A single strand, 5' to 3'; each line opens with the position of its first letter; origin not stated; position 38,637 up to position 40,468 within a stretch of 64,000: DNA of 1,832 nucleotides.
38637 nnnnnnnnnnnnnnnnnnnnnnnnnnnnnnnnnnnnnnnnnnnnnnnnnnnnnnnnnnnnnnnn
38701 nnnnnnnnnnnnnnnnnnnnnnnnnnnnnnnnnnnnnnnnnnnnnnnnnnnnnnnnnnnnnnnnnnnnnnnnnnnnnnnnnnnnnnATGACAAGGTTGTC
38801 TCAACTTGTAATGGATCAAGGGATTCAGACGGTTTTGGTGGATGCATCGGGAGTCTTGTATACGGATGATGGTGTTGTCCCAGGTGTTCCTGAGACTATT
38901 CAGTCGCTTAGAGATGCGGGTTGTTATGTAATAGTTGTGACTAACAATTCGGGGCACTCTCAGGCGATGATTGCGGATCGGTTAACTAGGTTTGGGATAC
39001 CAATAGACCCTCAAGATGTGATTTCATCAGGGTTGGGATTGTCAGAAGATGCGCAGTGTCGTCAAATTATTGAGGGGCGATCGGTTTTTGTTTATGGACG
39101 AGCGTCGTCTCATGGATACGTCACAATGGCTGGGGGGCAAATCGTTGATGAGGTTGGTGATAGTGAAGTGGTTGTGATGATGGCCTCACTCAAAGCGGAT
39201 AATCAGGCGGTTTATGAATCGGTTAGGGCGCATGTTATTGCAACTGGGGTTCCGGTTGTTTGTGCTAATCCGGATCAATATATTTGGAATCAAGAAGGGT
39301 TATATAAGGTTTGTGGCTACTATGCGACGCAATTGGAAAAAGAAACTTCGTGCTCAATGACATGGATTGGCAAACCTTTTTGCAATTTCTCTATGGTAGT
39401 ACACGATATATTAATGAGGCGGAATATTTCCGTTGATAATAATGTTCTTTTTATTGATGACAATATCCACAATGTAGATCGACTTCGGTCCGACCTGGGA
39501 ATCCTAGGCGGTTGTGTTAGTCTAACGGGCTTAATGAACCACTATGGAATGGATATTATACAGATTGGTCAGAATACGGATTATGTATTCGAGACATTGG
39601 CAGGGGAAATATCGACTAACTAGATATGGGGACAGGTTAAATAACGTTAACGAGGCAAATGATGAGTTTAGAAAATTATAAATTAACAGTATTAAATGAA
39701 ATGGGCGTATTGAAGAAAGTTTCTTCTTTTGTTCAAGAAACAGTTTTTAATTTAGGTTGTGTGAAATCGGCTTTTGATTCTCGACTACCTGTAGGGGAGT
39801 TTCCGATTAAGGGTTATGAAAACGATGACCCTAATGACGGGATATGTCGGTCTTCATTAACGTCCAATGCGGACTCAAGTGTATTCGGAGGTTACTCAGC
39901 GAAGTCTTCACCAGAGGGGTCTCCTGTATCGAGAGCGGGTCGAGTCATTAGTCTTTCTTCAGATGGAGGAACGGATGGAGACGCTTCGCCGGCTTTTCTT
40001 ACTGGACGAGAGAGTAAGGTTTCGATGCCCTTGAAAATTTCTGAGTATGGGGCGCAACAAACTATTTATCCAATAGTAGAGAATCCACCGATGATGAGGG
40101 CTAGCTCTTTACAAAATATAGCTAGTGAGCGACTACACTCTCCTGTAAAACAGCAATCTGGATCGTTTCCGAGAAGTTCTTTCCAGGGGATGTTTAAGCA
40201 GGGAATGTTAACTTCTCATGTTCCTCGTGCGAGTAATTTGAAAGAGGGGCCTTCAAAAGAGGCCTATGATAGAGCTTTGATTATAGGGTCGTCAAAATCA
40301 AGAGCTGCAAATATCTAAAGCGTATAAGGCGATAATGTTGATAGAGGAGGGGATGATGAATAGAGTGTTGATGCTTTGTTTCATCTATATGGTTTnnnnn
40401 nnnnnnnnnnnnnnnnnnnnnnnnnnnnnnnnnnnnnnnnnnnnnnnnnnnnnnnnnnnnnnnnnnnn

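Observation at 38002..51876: A 14-kb co-directional array: NodB deacetylase - HAD hydrolase - S/P-rich IDP - 1117-aa orphan - two tandem orphan 7TM-GAF-PAS histidine kinases - SulP/STAS-cNMP transporter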

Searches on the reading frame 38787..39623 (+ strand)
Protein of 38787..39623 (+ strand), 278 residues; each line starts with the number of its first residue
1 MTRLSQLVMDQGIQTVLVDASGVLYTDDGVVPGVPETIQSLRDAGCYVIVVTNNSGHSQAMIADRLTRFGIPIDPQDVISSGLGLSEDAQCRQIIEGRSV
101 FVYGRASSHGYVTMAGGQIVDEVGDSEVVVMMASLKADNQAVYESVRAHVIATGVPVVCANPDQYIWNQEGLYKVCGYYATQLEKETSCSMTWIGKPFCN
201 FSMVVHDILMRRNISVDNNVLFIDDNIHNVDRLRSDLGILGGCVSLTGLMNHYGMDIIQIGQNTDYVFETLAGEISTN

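Call 3: search_protein_families(library=pfam, proteins=[window:38787-39623:+], max_evalue=0.01)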
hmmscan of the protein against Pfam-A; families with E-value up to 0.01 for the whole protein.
window:38787-39623:+ (278 aa): 3 families
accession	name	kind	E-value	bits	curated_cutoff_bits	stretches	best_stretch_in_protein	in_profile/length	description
PF13344.12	Hydrolase_6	-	6.1e-19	68.4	27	1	16-116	1-99/101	Haloacid dehalogenase-like hydrolase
PF00702.32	Hydrolase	-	0.00011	23.1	26.4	1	10-67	77-136/191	haloacid dehalogenase-like hydrolase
PF11019.14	DUF2608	-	0.005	16.8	22.6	0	206-235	168-196/244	Protein of unknown function (DUF2608)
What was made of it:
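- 38787..39623 (+): HAD-IIA (NagD-like) hydrolase whose start overlaps the NodB stop (ATGA). Motif I is DASGV, so Asp+2 is Ser. Pfam Hydrolase_6 scored E 6.1e-19 (call 3).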

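Call 12: search_protein_families(library=ncbifam, proteins=[window:38787-39623:+], max_evalue=0.01)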
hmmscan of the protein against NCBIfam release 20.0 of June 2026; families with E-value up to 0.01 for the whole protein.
window:38787-39623:+ (278 aa): 11 families
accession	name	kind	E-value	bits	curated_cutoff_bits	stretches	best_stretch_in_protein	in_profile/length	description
TIGR01460.1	HAD-SF-IIA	subfamily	4.6e-19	69.2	100.15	1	16-227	1-226/246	HAD-IIA family hydrolase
TIGR01459.1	HAD-SF-IIA-hyp4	hypoth_equivalog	1.7e-17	63.6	103.75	1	14-228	9-224/242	TIGR01459 family HAD-type hydrolase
NF053752.1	TK1734_fam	exception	8.6e-16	58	475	1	16-216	3-206/260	2-phosphoglycolate phosphatase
TIGR01452.1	PGP_euk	subfamily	2.4e-15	56.7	201.95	1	13-127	2-115/279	phosphoglycolate/pyridoxal phosphate family phosphatase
TIGR01457.1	HAD-SF-IIA-hyp2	hypoth_equivalog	2.1e-13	50.4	247.65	1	16-228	4-206/249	TIGR01457 family HAD-type hydrolase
NF007762.0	PRK10444.1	equivalog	8.6e-13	48.4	368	1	13-229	3-205/250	HAD-IIA family hydrolase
TIGR01458.1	HAD-SF-IIA-hyp3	hypoth_equivalog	1.1e-12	47.9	175.95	1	13-202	1-185/257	TIGR01458 family HAD-type hydrolase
TIGR01662.1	HAD-SF-IIIA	subfamily_domain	0.0011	19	44.6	1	30-74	26-79/141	HAD-IIIA family hydrolase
TIGR01681.1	HAD-SF-IIIC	subfamily_domain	0.0014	19.4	35.75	0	31-180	34-76/132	HAD-IIIC family phosphatase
NF006506.0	PRK08942.1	equivalog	0.0079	15.7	178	0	30-60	30-60/182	D-glycero-beta-D-manno-heptose 1,7-bisphosphate 7-phosphatase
TIGR01522.1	ATPase-IIA2_Ca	equivalog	0.0092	13.8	798.3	0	14-109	486-574/854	calcium-transporting P-type ATPase, PMR1-type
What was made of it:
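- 38787..39623 (+): NCBIfam HAD-SF-IIA scored 69 bits against a cut-off of 100 (call 12).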

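Call 34: find_related_loci(query=window:38787-39620:+, collection=metagenome_contigs, flank=10000)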
Query window:38787-39620:+ (278 aa) in metagenome_contigs; peptide patterns used: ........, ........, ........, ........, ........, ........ (x = any residue, [..] = any of these).
158 stretches matched a pattern, but none encodes a relative of the query by tblastn (E <= 1e-3).

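Call 41: search_protein_families(library=padloc, proteins=[window:38787-39623:+], max_evalue=0.01)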
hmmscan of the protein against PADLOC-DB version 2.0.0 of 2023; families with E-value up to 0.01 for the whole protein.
window:38787-39623:+ (278 aa): 1 family
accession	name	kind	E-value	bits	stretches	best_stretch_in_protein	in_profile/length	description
PDLC02145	Csn2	-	0.0081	13.9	0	139-228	230-312/318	-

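Call 65: search_solved_structures(query=window:38787-39620:+, max_evalue=0.001)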
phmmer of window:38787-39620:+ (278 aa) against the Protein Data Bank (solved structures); distinct sequences matched with E-value up to 0.001: 28.
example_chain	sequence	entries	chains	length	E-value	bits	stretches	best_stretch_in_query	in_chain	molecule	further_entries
1zjj_A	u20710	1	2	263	1.6e-13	53.8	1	16-209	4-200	hypothetical protein PH1952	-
2hx1_A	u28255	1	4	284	1.7e-12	50.5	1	15-233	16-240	Predicted sugar phosphatases of the HAD superfamily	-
2c4n_A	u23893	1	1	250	5.2e-12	48.9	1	13-213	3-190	PROTEIN NAGD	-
3hlt_A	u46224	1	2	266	8.8e-12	48.1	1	12-244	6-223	HDHD2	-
2ho4_A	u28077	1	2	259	2e-10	43.7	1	12-244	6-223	Haloacid dehalogenase-like hydrolase domain containing 2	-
1yv9_A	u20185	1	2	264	2.4e-10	43.4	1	13-210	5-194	hydrolase, haloacid dehalogenase family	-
3pdw_A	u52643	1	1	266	1.2e-09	41.1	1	16-207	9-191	Uncharacterized hydrolase yutF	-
4jdp_A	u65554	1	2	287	1.6e-08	37.4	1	16-272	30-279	p-nitrophenyl phosphatase (Pho2)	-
3qgm_A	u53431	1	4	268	1.6e-08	37.4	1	16-272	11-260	p-nitrophenyl phosphatase (Pho2)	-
1ys9_A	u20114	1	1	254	1.7e-08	37.4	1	16-219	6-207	Protein SPy1043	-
4ift_A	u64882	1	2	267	2.2e-08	37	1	16-205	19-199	Thermostable NPPase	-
1vjr_A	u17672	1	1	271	3.3e-08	36.4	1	13-273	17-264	4-nitrophenylphosphatase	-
1pw5_A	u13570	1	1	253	7e-08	35.4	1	13-271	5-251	nagD protein, putative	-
4ig4_A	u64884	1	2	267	1.1e-07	34.7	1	16-205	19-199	Thermostable NPPase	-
4kn8_A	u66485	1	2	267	1.1e-07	34.7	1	16-205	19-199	Thermostable NPPase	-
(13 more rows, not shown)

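Call 67: search_solved_structures(query=window:38787-39620:+, max_evalue=1e-11, show_alignments=3)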
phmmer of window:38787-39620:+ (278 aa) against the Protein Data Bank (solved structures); distinct sequences matched with E-value up to 1e-11: 4.
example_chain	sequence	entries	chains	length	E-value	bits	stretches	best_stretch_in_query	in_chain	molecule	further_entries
1zjj_A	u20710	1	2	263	1.6e-13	53.8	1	16-209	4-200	hypothetical protein PH1952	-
2hx1_A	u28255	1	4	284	1.7e-12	50.5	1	15-233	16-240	Predicted sugar phosphatases of the HAD superfamily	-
2c4n_A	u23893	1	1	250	5.2e-12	48.9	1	13-213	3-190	PROTEIN NAGD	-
3hlt_A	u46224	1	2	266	8.8e-12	48.1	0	12-244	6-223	HDHD2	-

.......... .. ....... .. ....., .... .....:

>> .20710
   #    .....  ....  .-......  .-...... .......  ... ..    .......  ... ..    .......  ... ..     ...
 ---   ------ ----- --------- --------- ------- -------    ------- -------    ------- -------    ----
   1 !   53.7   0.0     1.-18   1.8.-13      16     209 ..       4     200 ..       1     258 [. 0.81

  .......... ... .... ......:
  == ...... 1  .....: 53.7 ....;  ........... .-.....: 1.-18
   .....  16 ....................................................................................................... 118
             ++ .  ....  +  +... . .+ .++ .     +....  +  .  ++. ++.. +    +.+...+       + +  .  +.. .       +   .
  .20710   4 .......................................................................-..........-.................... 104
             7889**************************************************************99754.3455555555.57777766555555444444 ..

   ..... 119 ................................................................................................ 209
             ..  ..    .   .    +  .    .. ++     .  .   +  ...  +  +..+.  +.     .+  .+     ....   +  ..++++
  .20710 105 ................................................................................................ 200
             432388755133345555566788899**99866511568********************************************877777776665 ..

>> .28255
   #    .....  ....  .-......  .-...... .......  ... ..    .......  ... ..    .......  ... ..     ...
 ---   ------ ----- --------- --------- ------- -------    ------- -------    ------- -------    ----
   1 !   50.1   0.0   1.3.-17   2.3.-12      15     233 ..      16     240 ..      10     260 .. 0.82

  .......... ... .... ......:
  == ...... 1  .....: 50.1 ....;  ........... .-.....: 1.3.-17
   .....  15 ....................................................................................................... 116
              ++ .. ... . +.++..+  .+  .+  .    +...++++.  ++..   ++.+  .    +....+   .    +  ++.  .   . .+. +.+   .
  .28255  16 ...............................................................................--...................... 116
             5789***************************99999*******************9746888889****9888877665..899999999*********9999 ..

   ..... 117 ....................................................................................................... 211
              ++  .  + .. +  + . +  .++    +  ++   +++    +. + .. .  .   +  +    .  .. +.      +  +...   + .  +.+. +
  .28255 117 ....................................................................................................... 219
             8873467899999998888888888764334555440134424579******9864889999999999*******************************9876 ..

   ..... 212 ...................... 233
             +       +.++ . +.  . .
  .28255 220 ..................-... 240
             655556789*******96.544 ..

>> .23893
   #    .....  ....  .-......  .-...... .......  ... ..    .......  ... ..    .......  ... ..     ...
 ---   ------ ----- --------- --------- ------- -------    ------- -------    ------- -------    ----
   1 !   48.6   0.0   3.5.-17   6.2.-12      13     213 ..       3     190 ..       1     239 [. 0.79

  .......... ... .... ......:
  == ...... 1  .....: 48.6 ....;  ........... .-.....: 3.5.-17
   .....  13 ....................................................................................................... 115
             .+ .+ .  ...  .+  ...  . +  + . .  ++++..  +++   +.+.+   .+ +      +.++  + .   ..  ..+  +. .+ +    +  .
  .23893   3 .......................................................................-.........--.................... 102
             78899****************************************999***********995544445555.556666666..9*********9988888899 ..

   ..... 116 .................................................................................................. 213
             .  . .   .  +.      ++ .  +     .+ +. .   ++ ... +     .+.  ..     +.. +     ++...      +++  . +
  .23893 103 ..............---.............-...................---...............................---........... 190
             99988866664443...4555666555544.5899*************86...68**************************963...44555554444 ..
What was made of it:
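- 38787..39623 (+): Alignments to PH1952, 2hx1 and NagD are in call 67.
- On HAD-IIA phosphatase (NagD-like): The solved homolog 2hx1 also lacks it (call 67).
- Closest known: HAD-IIA hydrolases. Same: It shows the Hydrolase_6 fold signature, with the nucleophile Asp, the motif II Thr and the motif III Lys aligned (calls 3, 67).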

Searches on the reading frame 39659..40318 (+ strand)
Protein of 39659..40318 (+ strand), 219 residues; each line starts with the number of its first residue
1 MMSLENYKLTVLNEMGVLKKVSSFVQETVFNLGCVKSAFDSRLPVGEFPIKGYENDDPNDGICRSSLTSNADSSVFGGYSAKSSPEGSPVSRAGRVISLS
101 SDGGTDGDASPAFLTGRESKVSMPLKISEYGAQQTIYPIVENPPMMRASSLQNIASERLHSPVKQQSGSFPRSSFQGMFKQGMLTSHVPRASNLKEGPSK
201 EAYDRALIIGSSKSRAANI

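Call 3: search_protein_families(library=pfam, proteins=[window:39659-40318:+], max_evalue=0.01)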
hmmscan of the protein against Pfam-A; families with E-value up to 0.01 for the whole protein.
window:39659-40318:+ (219 aa): 0 families

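Call 12: search_protein_families(library=ncbifam, proteins=[window:39659-40318:+], max_evalue=0.01)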
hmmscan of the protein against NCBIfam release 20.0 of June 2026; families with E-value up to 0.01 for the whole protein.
window:39659-40318:+ (219 aa): 0 families

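Call 37: search_protein_families(library=phrogs, proteins=[window:39659-40315:+], max_evalue=1)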
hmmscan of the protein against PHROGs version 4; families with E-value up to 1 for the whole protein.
window:39659-40315:+ (219 aa): 0 families

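Call 39: list_cluster_members(proteins=[window:39659-40315:+, window:38787-39620:+, window:46716-49652:+, window:56259-58502:+, window:6548-7939:+, window:27934-29091:-, window:51873-52718:-, window:31420-32379:+])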
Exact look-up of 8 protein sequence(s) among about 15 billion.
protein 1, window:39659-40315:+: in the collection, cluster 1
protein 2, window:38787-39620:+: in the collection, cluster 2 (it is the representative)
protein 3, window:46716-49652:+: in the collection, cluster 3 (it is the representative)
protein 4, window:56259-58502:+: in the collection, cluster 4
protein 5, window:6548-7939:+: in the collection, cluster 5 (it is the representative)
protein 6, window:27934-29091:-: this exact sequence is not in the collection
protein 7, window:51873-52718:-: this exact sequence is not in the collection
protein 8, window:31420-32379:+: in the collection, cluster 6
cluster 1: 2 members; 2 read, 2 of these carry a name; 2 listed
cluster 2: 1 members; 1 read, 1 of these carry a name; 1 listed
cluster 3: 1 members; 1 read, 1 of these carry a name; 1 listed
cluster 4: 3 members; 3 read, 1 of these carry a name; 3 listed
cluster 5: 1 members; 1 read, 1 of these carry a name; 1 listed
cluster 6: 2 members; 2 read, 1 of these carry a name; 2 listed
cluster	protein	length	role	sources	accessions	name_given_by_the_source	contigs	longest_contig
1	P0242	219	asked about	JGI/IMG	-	hypothetical protein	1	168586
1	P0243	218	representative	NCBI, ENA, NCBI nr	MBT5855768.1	hypothetical protein HOH87_03940 [bacterium] | hypothetical protein [bacterium]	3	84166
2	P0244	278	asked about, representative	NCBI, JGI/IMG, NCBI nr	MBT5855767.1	hypothetical protein HOH87_03935 [bacterium] | HAD superfamily hydrolase (TIGR01450 family) | hypothetical protein [bacterium]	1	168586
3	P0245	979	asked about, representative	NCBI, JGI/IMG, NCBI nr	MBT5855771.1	PAS domain-containing protein [bacterium] | PAS domain S-box-containing protein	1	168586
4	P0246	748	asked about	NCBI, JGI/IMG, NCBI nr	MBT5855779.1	NADP-dependent isocitrate dehydrogenase [bacterium] | isocitrate dehydrogenase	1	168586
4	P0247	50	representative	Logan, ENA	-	-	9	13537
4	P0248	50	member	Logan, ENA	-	-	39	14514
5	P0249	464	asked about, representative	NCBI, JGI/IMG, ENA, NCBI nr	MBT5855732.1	class II fumarate hydratase [bacterium] | fumarate hydratase, class II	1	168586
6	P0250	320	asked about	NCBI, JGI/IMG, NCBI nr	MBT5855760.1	acetyl-CoA carboxylase carboxyltransferase subunit alpha [bacterium] | acetyl-CoA carboxylase carboxyl transferase subunit alpha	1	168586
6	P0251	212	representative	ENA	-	-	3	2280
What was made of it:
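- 39659..40318 (+): 219-aa orphan. It is Ser-rich (16%), has no transmembrane segment and has pI 8.8. It is probably largely disordered. Its 90% cluster holds only itself (call 39).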

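Call 41: search_protein_families(library=padloc, proteins=[window:39659-40318:+], max_evalue=0.01)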
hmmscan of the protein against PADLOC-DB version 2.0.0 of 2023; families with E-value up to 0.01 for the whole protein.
window:39659-40318:+ (219 aa): 0 families

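Call 60: find_encoding_contigs(protein=window:39662-40315:+, flank=10000, max_places=6)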
Protein window:39662-40315:+ (218 aa): 3 contigs read that carry it; 3 places shown.
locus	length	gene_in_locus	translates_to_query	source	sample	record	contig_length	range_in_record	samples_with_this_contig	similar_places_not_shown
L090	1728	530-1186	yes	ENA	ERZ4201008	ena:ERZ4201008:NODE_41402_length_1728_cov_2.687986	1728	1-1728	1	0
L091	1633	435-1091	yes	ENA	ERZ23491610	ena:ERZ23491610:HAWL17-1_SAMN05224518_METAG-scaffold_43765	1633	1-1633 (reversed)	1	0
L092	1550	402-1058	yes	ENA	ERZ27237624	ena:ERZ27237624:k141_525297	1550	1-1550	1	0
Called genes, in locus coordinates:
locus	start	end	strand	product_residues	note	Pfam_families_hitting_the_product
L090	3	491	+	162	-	?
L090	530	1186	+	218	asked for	-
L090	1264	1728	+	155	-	?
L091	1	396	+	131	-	?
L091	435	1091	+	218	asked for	-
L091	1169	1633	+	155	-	?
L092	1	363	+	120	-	?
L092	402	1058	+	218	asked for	-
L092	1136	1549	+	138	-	?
